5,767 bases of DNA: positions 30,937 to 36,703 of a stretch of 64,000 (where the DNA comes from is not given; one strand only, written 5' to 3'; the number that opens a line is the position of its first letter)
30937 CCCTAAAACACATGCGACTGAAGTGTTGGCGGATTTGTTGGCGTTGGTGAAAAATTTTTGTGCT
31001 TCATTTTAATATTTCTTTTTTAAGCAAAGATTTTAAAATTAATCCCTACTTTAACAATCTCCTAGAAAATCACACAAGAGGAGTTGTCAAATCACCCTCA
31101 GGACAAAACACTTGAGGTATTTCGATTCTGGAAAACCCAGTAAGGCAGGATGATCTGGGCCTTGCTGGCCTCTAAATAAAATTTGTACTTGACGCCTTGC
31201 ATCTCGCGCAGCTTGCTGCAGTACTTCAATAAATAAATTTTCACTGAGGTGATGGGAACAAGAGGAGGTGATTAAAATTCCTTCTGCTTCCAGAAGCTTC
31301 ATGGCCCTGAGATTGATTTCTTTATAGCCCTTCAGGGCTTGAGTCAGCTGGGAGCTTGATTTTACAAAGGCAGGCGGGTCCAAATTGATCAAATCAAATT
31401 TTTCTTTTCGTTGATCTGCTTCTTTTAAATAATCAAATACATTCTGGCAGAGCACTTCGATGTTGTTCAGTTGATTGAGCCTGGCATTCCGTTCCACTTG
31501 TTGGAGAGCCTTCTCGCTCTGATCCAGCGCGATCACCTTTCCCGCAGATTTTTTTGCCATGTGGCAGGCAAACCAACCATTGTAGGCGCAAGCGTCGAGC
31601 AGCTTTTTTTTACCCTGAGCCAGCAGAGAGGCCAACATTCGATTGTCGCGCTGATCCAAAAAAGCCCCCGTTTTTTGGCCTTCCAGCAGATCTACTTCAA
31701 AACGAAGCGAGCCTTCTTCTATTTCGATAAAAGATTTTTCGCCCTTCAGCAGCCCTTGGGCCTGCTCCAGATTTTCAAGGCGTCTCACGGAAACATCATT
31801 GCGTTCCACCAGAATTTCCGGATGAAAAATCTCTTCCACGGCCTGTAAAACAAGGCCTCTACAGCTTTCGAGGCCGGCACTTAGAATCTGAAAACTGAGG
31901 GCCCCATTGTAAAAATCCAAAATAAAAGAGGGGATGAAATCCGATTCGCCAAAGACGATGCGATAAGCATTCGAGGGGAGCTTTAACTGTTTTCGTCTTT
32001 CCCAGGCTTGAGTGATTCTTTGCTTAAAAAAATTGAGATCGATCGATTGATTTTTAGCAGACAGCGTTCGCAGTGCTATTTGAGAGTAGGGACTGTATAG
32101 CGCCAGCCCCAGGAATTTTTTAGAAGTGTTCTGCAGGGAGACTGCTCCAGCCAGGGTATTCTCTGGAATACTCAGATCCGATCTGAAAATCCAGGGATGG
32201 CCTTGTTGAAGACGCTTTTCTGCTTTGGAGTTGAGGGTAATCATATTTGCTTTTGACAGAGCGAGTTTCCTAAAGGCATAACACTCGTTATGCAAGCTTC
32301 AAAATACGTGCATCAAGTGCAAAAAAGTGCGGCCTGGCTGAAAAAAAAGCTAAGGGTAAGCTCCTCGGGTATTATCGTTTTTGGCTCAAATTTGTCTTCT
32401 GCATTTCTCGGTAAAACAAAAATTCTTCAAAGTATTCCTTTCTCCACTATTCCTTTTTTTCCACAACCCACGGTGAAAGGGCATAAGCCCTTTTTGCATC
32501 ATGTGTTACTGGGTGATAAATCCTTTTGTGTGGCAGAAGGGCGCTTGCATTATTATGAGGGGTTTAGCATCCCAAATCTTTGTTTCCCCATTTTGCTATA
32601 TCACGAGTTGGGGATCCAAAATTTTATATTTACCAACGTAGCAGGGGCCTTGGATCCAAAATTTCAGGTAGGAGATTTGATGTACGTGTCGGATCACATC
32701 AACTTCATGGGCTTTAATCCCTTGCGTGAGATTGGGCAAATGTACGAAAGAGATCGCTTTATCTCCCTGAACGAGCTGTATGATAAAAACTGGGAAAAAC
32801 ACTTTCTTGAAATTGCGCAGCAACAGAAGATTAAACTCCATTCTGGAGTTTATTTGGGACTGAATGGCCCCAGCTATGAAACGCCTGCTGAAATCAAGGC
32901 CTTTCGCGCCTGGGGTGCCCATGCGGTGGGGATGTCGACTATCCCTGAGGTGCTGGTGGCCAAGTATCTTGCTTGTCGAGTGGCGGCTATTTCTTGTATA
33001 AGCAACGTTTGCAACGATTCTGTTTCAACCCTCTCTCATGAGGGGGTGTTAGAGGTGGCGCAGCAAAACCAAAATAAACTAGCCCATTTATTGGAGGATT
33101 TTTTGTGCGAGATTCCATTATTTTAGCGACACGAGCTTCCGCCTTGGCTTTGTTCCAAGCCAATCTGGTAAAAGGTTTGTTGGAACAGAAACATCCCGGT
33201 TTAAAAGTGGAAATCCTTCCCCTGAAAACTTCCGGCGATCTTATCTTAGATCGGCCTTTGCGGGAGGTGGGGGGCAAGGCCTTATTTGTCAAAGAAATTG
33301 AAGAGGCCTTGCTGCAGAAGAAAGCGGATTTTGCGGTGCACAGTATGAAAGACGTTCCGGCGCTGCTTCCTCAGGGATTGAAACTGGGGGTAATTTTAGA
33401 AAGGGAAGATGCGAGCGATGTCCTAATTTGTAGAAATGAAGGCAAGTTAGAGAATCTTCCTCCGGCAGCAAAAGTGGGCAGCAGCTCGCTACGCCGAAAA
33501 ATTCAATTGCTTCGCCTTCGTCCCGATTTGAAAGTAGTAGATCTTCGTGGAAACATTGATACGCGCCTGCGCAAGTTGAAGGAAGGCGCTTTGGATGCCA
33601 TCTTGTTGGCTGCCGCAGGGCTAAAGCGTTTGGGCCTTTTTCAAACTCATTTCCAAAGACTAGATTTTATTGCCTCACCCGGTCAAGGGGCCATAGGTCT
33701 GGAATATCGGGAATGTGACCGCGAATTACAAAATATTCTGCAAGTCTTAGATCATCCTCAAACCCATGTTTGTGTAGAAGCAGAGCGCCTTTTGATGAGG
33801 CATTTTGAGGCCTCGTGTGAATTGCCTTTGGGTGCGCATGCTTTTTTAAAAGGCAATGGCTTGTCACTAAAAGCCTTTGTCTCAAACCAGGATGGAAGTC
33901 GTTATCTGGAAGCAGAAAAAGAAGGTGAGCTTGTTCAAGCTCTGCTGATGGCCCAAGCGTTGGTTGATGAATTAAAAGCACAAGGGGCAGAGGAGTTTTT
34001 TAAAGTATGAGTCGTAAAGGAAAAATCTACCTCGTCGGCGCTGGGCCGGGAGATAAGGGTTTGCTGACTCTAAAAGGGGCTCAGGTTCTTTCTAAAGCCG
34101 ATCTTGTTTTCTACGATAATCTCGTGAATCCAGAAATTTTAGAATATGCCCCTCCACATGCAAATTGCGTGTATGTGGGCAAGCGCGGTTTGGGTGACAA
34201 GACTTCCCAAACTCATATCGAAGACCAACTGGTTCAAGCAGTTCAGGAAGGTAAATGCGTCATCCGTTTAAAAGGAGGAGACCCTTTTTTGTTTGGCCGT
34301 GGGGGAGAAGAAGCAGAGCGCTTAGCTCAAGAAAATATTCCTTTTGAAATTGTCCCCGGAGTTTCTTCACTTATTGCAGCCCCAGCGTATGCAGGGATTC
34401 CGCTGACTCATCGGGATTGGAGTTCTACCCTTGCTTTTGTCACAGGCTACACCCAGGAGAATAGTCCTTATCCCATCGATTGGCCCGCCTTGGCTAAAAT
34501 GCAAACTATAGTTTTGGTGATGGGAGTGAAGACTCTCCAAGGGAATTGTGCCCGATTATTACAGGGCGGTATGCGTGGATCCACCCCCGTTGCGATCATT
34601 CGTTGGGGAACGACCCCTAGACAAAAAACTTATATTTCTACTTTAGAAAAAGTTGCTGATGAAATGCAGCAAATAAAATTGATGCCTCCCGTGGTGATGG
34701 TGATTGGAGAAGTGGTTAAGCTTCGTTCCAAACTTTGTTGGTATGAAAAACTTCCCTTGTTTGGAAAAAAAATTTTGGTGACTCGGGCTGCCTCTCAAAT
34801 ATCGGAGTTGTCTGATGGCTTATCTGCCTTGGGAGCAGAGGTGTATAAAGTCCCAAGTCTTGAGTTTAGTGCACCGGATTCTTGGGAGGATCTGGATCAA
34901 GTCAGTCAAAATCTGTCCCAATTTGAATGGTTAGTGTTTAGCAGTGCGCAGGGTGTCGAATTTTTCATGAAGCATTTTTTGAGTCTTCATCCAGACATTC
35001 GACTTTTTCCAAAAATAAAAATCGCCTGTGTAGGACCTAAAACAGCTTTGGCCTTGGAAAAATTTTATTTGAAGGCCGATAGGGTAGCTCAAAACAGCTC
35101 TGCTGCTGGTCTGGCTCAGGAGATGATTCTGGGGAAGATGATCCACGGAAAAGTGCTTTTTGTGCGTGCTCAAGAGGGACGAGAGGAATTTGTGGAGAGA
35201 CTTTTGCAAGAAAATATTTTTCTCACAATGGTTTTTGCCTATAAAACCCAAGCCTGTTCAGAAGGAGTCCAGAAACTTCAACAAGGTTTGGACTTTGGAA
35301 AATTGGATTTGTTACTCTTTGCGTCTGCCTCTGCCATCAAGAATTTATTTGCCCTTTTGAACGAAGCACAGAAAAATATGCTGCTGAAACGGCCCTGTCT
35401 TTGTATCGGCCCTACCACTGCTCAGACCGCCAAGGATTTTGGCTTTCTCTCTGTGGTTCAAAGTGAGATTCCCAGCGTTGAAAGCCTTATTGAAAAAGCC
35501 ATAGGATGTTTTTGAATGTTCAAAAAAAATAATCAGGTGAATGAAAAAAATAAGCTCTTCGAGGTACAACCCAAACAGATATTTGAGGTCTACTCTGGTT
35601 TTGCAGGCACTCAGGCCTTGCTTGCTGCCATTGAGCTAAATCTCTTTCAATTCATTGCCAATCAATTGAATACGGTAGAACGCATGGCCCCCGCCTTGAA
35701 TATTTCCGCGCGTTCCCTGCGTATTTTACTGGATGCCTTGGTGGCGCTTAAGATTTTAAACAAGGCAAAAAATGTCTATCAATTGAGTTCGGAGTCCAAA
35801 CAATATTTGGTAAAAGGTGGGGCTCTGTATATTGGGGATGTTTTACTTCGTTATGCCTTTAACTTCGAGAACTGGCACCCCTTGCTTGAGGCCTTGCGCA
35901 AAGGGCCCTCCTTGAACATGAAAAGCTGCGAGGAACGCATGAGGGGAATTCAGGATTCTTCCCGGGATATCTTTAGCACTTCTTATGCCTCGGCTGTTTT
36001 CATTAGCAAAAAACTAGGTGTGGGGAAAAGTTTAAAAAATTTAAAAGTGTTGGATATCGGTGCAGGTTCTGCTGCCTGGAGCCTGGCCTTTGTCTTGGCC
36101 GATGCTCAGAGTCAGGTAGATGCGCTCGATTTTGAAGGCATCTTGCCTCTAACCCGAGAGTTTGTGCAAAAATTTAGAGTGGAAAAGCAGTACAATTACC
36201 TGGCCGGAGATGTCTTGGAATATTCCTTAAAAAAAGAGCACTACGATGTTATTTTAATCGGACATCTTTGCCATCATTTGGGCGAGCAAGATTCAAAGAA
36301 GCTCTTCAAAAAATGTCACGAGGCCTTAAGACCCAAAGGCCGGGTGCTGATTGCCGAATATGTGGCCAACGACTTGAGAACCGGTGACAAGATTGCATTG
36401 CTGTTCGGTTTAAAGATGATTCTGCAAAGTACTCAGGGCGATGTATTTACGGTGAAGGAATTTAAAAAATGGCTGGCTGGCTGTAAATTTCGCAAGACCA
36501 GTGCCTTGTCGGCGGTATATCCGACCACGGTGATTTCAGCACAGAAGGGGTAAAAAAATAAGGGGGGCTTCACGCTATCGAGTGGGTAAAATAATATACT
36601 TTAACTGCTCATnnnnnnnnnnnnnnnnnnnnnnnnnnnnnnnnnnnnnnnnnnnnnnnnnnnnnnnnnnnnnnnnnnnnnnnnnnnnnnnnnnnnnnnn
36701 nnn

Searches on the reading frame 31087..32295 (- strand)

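Call 83: search_protein_families(library=pfam, proteins=[window:31087-32295:-], max_evalue=0.00001)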
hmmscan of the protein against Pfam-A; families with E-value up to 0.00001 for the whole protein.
window:31087-32295:- (402 aa): 7 families
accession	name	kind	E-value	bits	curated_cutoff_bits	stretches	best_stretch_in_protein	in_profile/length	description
PF10672.15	Methyltrans_SAM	-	4.4e-18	66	27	1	181-364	76-257/286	S-adenosylmethionine-dependent methyltransferase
PF17785.7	PUA_3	-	1e-14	54.5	22.6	1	19-79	1-63/64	PUA-like domain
PF13847.12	Methyltransf_31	-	2.9e-12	46.9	27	1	229-353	4-125/145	Methyltransferase domain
PF03602.21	Cons_hypoth95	-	4.2e-10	40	24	1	229-338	42-153/182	Conserved hypothetical protein 95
PF05175.20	MTS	-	2.7e-09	37.3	23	1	219-361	21-156/170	Methyltransferase small domain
PF01189.24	Methyltr_RsmB-F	-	4e-09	36.9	27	1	226-356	6-150/199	16S rRNA methyltransferase RsmB/F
PF13649.12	Methyltransf_25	-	2.5e-07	31.7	27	1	233-305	2-70/97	Methyltransferase domain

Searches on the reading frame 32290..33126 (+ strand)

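Call 83: search_protein_families(library=pfam, proteins=[window:32290-33126:+], max_evalue=0.00001)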
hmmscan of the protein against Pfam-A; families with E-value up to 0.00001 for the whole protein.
window:32290-33126:+ (278 aa): 1 family
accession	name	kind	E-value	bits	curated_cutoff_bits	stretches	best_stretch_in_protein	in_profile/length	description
PF01048.26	PNP_UDP_1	-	3.9e-41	141.4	25.1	1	46-272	16-232/233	Phosphorylase superfamily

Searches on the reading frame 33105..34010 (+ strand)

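Call 83: search_protein_families(library=pfam, proteins=[window:33105-34010:+], max_evalue=0.00001)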
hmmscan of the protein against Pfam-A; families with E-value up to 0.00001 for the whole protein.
window:33105-34010:+ (301 aa): 2 families
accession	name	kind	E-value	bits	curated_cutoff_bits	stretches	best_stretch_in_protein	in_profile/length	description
PF01379.25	Porphobil_deam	-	2.2e-75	253.2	22.1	1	5-209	1-206/207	Porphobilinogen deaminase, dipyromethane cofactor binding domain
PF03900.20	Porphobil_deamC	-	1.5e-13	51.3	26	1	223-291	3-73/74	Porphobilinogen deaminase, C-terminal domain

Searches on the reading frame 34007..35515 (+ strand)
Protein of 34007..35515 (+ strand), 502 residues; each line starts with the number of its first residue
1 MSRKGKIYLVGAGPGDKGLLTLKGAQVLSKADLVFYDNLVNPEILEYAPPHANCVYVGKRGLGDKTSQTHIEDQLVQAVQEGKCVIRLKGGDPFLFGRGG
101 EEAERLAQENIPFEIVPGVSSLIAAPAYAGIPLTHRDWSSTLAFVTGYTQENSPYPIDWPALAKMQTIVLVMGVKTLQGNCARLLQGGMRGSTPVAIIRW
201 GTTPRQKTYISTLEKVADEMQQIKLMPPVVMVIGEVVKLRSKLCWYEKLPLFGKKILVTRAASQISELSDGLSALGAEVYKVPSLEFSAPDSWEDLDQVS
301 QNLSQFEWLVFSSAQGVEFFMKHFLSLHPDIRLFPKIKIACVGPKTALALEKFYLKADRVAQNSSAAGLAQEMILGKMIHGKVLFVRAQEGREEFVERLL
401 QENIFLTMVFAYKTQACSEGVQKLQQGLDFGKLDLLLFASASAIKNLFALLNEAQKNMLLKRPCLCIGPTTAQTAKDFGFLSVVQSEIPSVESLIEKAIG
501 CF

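Call 83: search_protein_families(library=pfam, proteins=[window:34007-35515:+], max_evalue=0.00001)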
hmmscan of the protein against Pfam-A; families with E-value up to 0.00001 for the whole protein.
window:34007-35515:+ (502 aa): 2 families
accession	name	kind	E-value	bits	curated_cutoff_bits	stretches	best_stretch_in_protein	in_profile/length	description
PF02602.20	HEM4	-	1.9e-51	174.8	27.5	1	267-496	2-231/231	Uroporphyrinogen-III synthase HemD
PF00590.25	TP_methylase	-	1.8e-48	165.8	27.8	1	6-216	1-211/212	Tetrapyrrole (Corrin/Porphyrin) Methylases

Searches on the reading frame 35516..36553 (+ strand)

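Call 83: search_protein_families(library=pfam, proteins=[window:35516-36553:+], max_evalue=0.00001)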
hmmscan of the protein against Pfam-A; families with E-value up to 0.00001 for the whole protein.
window:35516-36553:+ (345 aa): 8 families
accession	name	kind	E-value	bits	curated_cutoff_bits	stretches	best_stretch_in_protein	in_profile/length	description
PF08100.18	Dimerisation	-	6.9e-14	51.9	25.6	1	18-99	5-92/93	O-methyltransferase dimerisation domain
PF00891.24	Methyltransf_2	-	9.2e-14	51.7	22.3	1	175-325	62-209/210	O-methyltransferase domain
PF13649.12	Methyltransf_25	-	7.2e-11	43.1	27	1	178-275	1-97/97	Methyltransferase domain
PF08241.18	Methyltransf_11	-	9.9e-11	42.6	21.2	1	179-279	1-95/95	Methyltransferase domain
PF13489.12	Methyltransf_23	-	7.2e-09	36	27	1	172-321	20-155/164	Methyltransferase domain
PF08242.18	Methyltransf_12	-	1.8e-08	35.4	30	1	179-277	1-98/98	Methyltransferase domain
PF05891.18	Methyltransf_PK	-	3.5e-07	30.4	27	1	170-286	51-166/218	AdoMet dependent proline di-methyltransferase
PF13847.12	Methyltransf_31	-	9e-06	25.9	27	0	174-283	3-113/145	Methyltransferase domain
